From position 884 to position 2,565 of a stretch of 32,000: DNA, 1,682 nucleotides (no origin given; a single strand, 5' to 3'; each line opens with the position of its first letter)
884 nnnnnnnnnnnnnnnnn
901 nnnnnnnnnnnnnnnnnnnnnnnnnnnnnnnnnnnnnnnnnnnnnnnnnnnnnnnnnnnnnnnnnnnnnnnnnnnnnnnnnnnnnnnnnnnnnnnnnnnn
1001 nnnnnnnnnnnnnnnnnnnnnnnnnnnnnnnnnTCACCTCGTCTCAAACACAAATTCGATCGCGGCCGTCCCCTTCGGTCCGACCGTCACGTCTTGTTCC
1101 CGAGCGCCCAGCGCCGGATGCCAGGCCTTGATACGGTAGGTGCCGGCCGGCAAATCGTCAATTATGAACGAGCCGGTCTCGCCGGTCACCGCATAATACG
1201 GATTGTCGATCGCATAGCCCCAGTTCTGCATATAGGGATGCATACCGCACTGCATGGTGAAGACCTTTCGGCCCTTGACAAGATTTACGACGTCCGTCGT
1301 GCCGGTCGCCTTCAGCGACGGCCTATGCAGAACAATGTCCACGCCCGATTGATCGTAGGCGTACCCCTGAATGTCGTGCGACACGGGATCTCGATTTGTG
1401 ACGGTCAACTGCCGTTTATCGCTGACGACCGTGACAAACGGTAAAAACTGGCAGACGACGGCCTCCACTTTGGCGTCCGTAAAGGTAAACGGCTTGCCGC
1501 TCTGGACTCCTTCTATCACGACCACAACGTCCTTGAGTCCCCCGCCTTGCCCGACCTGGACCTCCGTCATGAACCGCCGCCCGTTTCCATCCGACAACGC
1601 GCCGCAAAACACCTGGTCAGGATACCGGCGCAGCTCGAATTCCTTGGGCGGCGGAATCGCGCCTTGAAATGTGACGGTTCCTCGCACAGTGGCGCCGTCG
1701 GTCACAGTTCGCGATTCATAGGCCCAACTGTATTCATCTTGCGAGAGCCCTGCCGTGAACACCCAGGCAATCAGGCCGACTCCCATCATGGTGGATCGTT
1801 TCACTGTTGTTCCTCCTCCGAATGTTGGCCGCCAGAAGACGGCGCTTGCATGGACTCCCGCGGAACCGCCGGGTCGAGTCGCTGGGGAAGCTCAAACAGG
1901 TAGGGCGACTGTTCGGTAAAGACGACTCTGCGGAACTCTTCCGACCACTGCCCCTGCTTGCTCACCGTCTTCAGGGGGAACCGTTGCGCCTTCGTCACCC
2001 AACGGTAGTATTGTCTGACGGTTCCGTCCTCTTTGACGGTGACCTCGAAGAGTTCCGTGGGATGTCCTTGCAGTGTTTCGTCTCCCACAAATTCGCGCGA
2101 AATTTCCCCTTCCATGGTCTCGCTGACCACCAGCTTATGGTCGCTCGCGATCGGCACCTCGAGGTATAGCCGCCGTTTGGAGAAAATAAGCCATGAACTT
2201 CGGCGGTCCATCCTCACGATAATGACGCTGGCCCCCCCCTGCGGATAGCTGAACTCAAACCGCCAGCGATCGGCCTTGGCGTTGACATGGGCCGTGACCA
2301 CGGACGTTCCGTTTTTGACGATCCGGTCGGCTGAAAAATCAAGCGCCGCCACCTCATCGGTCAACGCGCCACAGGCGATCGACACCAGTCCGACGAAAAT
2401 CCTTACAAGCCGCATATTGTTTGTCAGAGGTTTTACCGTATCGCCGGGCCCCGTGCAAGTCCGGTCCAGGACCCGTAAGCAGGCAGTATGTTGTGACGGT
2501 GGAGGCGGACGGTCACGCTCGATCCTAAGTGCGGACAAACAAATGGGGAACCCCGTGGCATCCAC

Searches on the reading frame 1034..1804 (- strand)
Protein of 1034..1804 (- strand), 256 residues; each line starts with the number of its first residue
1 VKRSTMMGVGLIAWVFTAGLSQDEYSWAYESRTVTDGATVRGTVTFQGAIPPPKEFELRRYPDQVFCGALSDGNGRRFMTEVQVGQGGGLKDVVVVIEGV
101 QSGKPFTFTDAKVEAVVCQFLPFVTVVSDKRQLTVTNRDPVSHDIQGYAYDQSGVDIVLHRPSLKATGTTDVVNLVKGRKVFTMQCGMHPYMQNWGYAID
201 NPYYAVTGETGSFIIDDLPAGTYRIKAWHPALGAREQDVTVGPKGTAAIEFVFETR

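Call 7: search_protein_families(library=pfam, proteins=[window:1034-1804:-], max_evalue=0.01)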
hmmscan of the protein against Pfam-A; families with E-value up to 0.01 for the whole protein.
window:1034-1804:- (256 aa): 3 families
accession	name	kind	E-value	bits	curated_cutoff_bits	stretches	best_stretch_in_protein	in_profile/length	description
PF13620.12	CarboxypepD_reg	-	9.9e-07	29.5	32.3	1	203-252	30-80/82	Carboxypeptidase regulatory-like domain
PF14686.12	fn3_3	-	9e-06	25.8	24.4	1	202-247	25-73/75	Polysaccharide lyase family 4, domain II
PF09430.16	EMC7_beta-sandw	-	0.002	18.7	26.6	1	203-247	21-65/122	ER membrane protein complex subunit 7, beta-sandwich domain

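Call 28: search_protein_families(library=pfam, proteins=[window:1034-1804:-], max_evalue=10)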
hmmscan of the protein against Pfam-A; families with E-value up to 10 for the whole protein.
window:1034-1804:- (256 aa): 4 families
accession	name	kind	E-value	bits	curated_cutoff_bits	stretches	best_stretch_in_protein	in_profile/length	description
PF13620.12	CarboxypepD_reg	-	9.9e-07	29.5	32.3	1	203-252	30-80/82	Carboxypeptidase regulatory-like domain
PF14686.12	fn3_3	-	9e-06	25.8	24.4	1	202-247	25-73/75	Polysaccharide lyase family 4, domain II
PF09430.16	EMC7_beta-sandw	-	0.002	18.7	26.6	1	203-247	21-65/122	ER membrane protein complex subunit 7, beta-sandwich domain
PF13715.12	CarbopepD_reg_2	-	0.01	16.3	32.2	1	205-253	28-76/88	CarboxypepD_reg-like domain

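Call 32: find_homologous_proteins(query=window:1034-1804:-)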
Query window:1034-1804:- (256 aa): 870 proteins with E <= 0.001 among 1693 candidates; the best 120 are listed.
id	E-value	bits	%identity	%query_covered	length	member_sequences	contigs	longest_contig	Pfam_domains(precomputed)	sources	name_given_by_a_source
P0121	5.9e-164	562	95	100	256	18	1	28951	PF13620.13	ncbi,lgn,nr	ncbi:MAG: carboxypeptidase-like regulatory domain-containing protein [Nitrospira sp.]|nr:carboxypept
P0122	7.5e-142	489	83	100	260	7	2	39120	PF13620.13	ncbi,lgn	-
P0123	1.6e-132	459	78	100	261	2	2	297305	PF14686.13,PF13620.13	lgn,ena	-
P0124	6.8e-132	457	78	100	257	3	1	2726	PF14686.13,PF13620.13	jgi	-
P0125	3.6e-130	451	77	100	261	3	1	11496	PF14686.13,PF13620.13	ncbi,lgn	-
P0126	7.0e-130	450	78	100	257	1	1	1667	PF14686.13,PF13620.13,PF09430.17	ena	-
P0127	8.9e-130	450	82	94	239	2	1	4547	PF14686.13,PF13620.13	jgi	jgi:hypothetical protein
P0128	9.8e-130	450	76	100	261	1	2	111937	PF14686.13,PF13620.13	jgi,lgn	-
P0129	3.9e-129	448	79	94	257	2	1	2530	PF14686.13,PF13620.13,PF09430.17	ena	-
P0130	4.1e-129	448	77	100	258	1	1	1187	PF14686.13,PF13620.13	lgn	-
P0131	8.8e-129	446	76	100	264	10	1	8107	PF13620.13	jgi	-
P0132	2.7e-128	445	76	100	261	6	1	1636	PF14686.13,PF13620.13,PF09430.17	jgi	jgi:Polysaccharide lyase family 4, domain II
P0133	3.9e-127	441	76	100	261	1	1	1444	PF14686.13,PF13620.13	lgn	-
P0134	1.5e-126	439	76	100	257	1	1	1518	PF13620.13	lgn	-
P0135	2.6e-126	438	76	100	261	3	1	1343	PF14686.13,PF13620.13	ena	-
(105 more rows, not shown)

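Call 34: search_solved_structures(query=A3, max_evalue=10, show_alignments=3)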
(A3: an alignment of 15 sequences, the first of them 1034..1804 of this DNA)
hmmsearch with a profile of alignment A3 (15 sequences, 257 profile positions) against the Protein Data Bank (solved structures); distinct sequences matched with E-value up to 10: 10.
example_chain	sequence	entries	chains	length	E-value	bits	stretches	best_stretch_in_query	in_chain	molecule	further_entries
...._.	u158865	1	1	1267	1.1e-06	31.3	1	201-247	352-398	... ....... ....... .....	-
4wi0_B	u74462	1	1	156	0.014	17.9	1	205-246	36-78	Cellulosomal scaffoldin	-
4u3s_B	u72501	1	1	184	0.016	17.6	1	205-246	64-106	Cellulosomal scaffoldin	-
10ps_A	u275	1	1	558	0.024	17.1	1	206-227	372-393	Serine-aspartate repeat-containing protein D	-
3qec_A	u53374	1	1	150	0.1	15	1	206-227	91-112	Putative carbohydrate binding protein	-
1xpn_A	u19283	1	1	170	0.14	14.6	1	206-227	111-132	hypothetical protein PA1324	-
8eoi_G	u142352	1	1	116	0.32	13.4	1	209-245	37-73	ER membrane protein complex subunit 7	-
8sqx_A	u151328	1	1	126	0.83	12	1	201-227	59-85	Putative surface anchored protein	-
2mbb_A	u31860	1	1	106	1.1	11.7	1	158-224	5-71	Immunoglobulin G-binding protein G/DNA polymerase iota fusion protein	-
6ww7_G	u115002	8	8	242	1.1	11.7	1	209-245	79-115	ER membrane protein complex subunit 7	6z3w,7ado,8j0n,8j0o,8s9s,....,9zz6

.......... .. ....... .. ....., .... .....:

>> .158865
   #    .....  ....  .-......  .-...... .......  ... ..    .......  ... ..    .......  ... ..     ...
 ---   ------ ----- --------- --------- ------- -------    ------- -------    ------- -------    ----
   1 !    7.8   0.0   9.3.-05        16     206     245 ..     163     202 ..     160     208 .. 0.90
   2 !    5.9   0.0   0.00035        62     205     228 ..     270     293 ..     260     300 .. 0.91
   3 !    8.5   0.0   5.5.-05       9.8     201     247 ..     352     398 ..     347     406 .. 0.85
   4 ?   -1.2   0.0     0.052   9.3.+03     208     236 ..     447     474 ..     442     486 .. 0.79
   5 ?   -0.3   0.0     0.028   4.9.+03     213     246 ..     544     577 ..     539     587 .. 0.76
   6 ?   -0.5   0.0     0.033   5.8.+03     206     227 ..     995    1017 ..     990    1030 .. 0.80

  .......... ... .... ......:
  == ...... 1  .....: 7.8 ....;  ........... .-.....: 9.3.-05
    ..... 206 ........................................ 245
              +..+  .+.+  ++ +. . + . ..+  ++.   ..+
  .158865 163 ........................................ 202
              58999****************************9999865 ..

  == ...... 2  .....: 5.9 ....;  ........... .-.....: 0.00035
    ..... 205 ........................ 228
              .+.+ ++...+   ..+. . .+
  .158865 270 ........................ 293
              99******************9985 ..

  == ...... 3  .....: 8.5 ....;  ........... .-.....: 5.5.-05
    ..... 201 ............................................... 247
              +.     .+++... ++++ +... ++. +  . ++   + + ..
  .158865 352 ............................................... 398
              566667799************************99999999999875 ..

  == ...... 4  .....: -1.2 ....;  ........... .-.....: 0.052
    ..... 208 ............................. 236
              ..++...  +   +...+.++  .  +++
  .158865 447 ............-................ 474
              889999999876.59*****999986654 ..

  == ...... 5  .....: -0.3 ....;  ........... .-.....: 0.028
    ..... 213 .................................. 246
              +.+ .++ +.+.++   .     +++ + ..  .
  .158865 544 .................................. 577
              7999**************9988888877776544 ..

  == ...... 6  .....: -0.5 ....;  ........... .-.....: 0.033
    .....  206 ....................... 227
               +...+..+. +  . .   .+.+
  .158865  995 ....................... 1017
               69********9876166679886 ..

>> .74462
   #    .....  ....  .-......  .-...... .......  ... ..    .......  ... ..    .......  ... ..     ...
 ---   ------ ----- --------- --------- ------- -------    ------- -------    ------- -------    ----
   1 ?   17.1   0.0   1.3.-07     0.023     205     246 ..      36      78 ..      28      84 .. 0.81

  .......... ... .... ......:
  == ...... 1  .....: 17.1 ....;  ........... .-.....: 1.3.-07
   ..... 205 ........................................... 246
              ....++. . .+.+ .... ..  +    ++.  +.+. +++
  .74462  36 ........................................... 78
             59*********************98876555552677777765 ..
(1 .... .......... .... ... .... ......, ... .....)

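Call 50: predict_structure(alignment_id=A4)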
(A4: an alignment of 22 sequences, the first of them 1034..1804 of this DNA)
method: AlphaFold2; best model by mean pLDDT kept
length: 256 residues; sequences in the alignment: 22
mean_pLDDT: 50.8   pTM: 0.50
mean pLDDT of the five models: 50.8, 50.1, 48.4, 41.1, 38.9
residues with pLDDT >= 90: 8; 70-90: 41; 50-70: 64; < 50: 143
segments of 3 or more residues with pLDDT < 50: 1-31, 52-91, 104-132, 139-141, 149-160, 166-168, 174-183, 186-200
pLDDT, mean of each block of 10 residues (from residue 1): 38 34 33 72 76 36 29 30 28 58 38 33 43 51 51 41 52 46 43 41 59 76 77 79 90 76
secondary structure, 60 per line:
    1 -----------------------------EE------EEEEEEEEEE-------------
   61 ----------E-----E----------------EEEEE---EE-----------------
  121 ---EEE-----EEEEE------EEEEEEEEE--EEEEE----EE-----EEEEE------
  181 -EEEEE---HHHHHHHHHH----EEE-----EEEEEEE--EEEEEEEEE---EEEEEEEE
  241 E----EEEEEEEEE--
elements in order: E38-47 E94-98 E124-126 E132-136 E143-151 E154-158 E170-174 E182-186 H190-199 E204-206 E212-218 E221-229 E233-241 E246-254

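Call 53: search_protein_families(library=pfam, alignment_id=A3, max_evalue=10)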
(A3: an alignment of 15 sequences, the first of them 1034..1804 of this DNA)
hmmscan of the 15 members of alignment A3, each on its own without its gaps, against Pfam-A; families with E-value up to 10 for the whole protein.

A. member 1, window:1034-1804:- (256 aa): 4 families
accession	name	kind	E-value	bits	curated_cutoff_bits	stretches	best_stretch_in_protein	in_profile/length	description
PF13620.12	CarboxypepD_reg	-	9.9e-07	29.5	32.3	1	203-252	30-80/82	Carboxypeptidase regulatory-like domain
PF14686.12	fn3_3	-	9e-06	25.8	24.4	1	202-247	25-73/75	Polysaccharide lyase family 4, domain II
PF09430.16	EMC7_beta-sandw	-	0.002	18.7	26.6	1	203-247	21-65/122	ER membrane protein complex subunit 7, beta-sandwich domain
PF13715.12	CarbopepD_reg_2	-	0.01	16.3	32.2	1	205-253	28-76/88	CarboxypepD_reg-like domain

B. families by the number of members that match (of 15 scanned): 11 families
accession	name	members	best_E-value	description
PF13620.12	CarboxypepD_reg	15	9.4e-10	Carboxypeptidase regulatory-like domain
PF14686.12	fn3_3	15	3.1e-07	Polysaccharide lyase family 4, domain II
PF09430.16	EMC7_beta-sandw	15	3.9e-05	ER membrane protein complex subunit 7, beta-sandwich domain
PF13715.12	CarbopepD_reg_2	15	7.4e-05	CarboxypepD_reg-like domain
PF17802.7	SpaA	11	0.0094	Prealbumin-like fold domain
PF08308.17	PEGA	3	0.037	PEGA domain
PF23193.1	NOMO_3rd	2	0.0096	NOMO third transthyretin-like domain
PF06280.18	fn3_5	2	0.039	Fn3-like domain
PF17210.9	SdrD_B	1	0.072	SdrD B-like domain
PF10670.15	DUF4198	1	0.082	Domain of unknown function (DUF4198)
PF14017.11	DUF4233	1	0.42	Protein of unknown function (DUF4233)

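Call 69: search_protein_representatives(alignment_id=A4)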
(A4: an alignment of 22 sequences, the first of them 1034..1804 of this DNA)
Query: 22 sequences, 257 profile positions. Proteins with E-value up to 0.001 (for the whole library): 9683; up to 1e-10: 3039; up to 1e-30: 105. The best 150 are listed.
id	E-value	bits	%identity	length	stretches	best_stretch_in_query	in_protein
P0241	2.7e-112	390.6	-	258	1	5-257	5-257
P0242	7.6e-88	310.5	-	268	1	13-257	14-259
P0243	1.3e-67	244.2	-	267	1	13-255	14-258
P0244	2.8e-67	243.1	-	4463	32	207-253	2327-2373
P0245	8.9e-67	241.4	-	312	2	24-156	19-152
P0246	1.6e-66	240.6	-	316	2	21-163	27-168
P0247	1.5e-63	230.9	-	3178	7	184-242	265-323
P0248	1.2e-62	227.9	-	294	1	25-256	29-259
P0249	1.4e-62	227.7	-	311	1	11-255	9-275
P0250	2.0e-62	227.1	-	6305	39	207-256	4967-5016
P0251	2.4e-62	226.9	-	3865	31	206-252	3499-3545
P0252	5.6e-59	215.9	-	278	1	9-256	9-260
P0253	8.8e-58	211.9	-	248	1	18-252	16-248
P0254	2.5e-57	210.5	-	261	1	11-255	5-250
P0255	3.3e-51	190.4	-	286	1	18-256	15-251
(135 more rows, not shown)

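Call 71: search_protein_families(library=pfam, alignment_id=A6, max_evalue=1)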
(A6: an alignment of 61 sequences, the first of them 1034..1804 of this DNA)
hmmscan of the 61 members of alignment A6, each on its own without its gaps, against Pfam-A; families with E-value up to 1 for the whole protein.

A. member 1, window:1034-1804:- (256 aa): 4 families
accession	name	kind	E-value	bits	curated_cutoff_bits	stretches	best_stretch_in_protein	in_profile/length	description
PF13620.12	CarboxypepD_reg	-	9.9e-07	29.5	32.3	1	203-252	30-80/82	Carboxypeptidase regulatory-like domain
PF14686.12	fn3_3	-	9e-06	25.8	24.4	1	202-247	25-73/75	Polysaccharide lyase family 4, domain II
PF09430.16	EMC7_beta-sandw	-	0.002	18.7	26.6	1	203-247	21-65/122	ER membrane protein complex subunit 7, beta-sandwich domain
PF13715.12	CarbopepD_reg_2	-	0.01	16.3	32.2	1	205-253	28-76/88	CarboxypepD_reg-like domain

B. families by the number of members that match (of 61 scanned): 46 families (the first 25 are shown)
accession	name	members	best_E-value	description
PF13620.12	CarboxypepD_reg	61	1.6e-12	Carboxypeptidase regulatory-like domain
PF14686.12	fn3_3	61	3.9e-11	Polysaccharide lyase family 4, domain II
PF09430.16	EMC7_beta-sandw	58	1.2e-06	ER membrane protein complex subunit 7, beta-sandwich domain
PF13715.12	CarbopepD_reg_2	56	5.3e-09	CarboxypepD_reg-like domain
PF17802.7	SpaA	36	0.00092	Prealbumin-like fold domain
PF08308.17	PEGA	14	2.8e-05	PEGA domain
PF17210.9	SdrD_B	11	0.0004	SdrD B-like domain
PF23193.1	NOMO_3rd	11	0.0032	NOMO third transthyretin-like domain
PF22904.2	NOMO1-like_2nd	9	0.00051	BOS complex subunit NOMO1-like, second beta sandwich domain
PF11008.14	DUF2846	9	0.0071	Protein of unknown function (DUF2846)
PF00127.26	Copper-bind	8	0.0017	Copper binding proteins, plastocyanin/azurin family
PF08842.16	Mfa2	4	0.02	Fimbrillin-A associated anchor proteins Mfa1 and Mfa2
PF13473.12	Cupredoxin_1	4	0.065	Cupredoxin-like domain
PF16371.11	MetallophosN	3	0.0092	N terminal of Calcineurin-like phosphoesterase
PF07495.19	Y_Y_Y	3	0.075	Y_Y_Y domain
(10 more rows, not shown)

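Call 72: search_solved_structures(query=A6, max_evalue=10, show_alignments=0)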
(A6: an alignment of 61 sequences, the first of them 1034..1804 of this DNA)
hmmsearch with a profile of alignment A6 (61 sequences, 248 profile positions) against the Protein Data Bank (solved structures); distinct sequences matched with E-value up to 10: 35.
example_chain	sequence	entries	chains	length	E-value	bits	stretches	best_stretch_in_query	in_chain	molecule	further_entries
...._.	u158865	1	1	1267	4.7e-14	55.5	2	198-240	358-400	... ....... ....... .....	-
5fc9_A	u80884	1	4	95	1.3e-06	31.1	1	112-188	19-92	Blue (Type 1) copper domain protein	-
1sf3_A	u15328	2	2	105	2.4e-05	27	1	102-190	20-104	Amicyanin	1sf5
4wi0_B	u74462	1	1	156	3.2e-05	26.6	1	197-240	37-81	Cellulosomal scaffoldin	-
4u3s_B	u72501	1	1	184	3.8e-05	26.4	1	197-240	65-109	Cellulosomal scaffoldin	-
1sfd_A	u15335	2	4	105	4e-05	26.3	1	102-190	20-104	Amicyanin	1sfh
4p5r_A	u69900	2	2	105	9.6e-05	25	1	102-190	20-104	Amicyanin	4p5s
6hbe_A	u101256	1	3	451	9.9e-05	25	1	96-191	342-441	Copper-containing nitrite reductase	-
2gb2_A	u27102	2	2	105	0.00011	24.9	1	102-190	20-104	Amicyanin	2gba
1mda_A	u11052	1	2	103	0.00011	24.8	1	102-190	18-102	AMICYANIN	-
1aac_A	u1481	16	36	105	0.00012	24.8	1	102-190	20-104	AMICYANIN | PROTEIN (AMICYANIN)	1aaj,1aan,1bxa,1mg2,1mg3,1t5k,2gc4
9cck_A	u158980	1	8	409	0.00019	24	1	111-189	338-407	Copper-containing nitrite reductase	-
3ply_A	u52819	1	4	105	0.00028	23.5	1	102-190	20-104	Amicyanin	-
2qdv_A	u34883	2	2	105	0.00033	23.3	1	102-190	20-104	Amicyanin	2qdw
10ps_A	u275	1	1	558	0.00057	22.5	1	197-218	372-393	Serine-aspartate repeat-containing protein D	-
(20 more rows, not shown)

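Call 73: search_protein_families(library=ncbifam, proteins=[window:1034-1804:-], max_evalue=0.1)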
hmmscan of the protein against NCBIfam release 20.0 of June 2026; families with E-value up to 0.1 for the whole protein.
window:1034-1804:- (256 aa): 0 families

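Call 82: search_solved_structures(query=A6, max_evalue=0.0001, show_alignments=3)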
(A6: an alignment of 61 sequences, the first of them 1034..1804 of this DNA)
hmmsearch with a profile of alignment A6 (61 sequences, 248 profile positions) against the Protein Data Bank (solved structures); distinct sequences matched with E-value up to 0.0001: 8.
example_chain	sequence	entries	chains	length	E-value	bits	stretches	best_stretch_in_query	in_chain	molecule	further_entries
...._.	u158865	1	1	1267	4.7e-14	55.5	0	198-240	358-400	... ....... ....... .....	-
5fc9_A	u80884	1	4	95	1.3e-06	31.1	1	112-188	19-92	Blue (Type 1) copper domain protein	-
1sf3_A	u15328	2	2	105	2.4e-05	27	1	102-190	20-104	Amicyanin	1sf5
4wi0_B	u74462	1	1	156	3.2e-05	26.6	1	197-240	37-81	Cellulosomal scaffoldin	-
4u3s_B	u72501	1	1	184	3.8e-05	26.4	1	197-240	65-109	Cellulosomal scaffoldin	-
1sfd_A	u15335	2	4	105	4e-05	26.3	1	102-190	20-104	Amicyanin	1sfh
4p5r_A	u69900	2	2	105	9.6e-05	25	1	102-190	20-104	Amicyanin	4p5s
6hbe_A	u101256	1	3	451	9.9e-05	25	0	96-191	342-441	Copper-containing nitrite reductase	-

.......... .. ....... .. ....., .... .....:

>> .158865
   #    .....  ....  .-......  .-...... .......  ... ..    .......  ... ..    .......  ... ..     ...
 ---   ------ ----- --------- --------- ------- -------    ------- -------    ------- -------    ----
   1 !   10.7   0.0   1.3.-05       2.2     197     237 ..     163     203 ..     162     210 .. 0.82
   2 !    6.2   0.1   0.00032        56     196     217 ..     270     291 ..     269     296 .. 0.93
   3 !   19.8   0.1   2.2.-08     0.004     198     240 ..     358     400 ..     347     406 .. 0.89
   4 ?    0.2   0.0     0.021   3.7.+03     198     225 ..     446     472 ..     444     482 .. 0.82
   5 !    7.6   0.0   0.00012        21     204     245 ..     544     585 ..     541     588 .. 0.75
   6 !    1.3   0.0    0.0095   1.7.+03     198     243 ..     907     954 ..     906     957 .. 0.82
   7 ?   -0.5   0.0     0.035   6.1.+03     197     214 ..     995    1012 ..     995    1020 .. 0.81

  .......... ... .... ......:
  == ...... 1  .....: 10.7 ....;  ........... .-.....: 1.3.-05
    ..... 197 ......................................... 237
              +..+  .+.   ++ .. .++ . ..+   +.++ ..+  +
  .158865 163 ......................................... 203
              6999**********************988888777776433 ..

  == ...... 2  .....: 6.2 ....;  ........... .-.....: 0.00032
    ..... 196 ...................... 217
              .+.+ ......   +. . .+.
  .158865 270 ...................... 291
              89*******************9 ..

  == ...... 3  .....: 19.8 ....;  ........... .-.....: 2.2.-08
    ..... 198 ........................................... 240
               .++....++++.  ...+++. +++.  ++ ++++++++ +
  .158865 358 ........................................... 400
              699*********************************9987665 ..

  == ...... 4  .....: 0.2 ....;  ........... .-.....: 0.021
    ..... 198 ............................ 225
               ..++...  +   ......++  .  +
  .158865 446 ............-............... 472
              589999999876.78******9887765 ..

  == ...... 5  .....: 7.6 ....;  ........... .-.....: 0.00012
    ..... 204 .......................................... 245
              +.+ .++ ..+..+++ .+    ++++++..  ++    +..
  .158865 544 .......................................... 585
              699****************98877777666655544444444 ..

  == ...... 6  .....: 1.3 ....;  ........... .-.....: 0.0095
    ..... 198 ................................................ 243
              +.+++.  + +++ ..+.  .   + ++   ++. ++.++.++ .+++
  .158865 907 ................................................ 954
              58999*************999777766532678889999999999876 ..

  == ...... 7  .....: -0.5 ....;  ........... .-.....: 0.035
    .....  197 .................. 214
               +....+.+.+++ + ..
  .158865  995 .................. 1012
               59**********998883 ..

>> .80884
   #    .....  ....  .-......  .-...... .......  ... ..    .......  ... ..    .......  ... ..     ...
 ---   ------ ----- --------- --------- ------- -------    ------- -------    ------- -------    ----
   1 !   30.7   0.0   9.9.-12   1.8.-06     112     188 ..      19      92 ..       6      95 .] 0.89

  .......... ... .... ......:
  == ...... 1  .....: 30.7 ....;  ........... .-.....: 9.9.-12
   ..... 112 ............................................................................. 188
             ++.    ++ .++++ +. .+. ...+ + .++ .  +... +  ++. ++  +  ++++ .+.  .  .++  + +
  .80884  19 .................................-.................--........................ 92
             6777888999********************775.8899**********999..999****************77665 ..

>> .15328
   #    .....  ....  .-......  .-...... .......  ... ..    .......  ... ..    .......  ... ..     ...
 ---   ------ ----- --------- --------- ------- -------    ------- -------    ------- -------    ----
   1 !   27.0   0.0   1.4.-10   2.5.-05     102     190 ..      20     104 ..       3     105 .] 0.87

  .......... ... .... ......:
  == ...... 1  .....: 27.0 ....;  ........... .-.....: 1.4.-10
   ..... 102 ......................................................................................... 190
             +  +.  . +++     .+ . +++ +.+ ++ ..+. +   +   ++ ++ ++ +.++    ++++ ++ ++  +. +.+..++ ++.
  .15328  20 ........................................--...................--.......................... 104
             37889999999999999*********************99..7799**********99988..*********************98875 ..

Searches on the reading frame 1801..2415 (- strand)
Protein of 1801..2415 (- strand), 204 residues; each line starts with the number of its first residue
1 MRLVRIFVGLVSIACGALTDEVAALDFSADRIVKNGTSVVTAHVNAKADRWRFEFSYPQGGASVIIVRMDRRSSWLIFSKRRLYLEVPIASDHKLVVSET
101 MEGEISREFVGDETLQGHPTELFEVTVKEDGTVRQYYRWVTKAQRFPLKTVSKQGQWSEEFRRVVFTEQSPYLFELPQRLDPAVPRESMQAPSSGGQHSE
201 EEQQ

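Call 62: search_protein_families(library=pfam, proteins=[window:1801-2415:-], max_evalue=10)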
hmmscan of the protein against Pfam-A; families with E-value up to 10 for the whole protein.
window:1801-2415:- (204 aa): 1 family
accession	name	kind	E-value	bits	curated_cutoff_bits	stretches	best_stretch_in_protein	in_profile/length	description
PF24203.1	Phage_ProQ_C_like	-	0.048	14.8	27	1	118-169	20-70/112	Phage ProQ C-terminal-like domain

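Call 73: search_protein_families(library=ncbifam, proteins=[window:1801-2415:-], max_evalue=0.1)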
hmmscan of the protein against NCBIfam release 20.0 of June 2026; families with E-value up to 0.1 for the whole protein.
window:1801-2415:- (204 aa): 0 families

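Call 80: search_solved_structures(query=window:1801-2415:-, max_evalue=10)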
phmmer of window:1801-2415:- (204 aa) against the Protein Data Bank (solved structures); distinct sequences matched with E-value up to 10: 4.
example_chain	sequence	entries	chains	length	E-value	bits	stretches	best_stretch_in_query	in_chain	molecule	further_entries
8hgi_C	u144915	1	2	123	0.063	16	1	25-78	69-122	VNAR aGFP14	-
4d4e_A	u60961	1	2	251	0.28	13.9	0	13-44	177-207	ARMADILLO REPEAT PROTEIN ARM00016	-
5mfb_A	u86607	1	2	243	0.36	13.5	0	13-41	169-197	YIII(Dq)4CqI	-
6geh_A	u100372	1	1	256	1.5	11.5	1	81-166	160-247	FAD-binding 9, siderophore-interacting domain protein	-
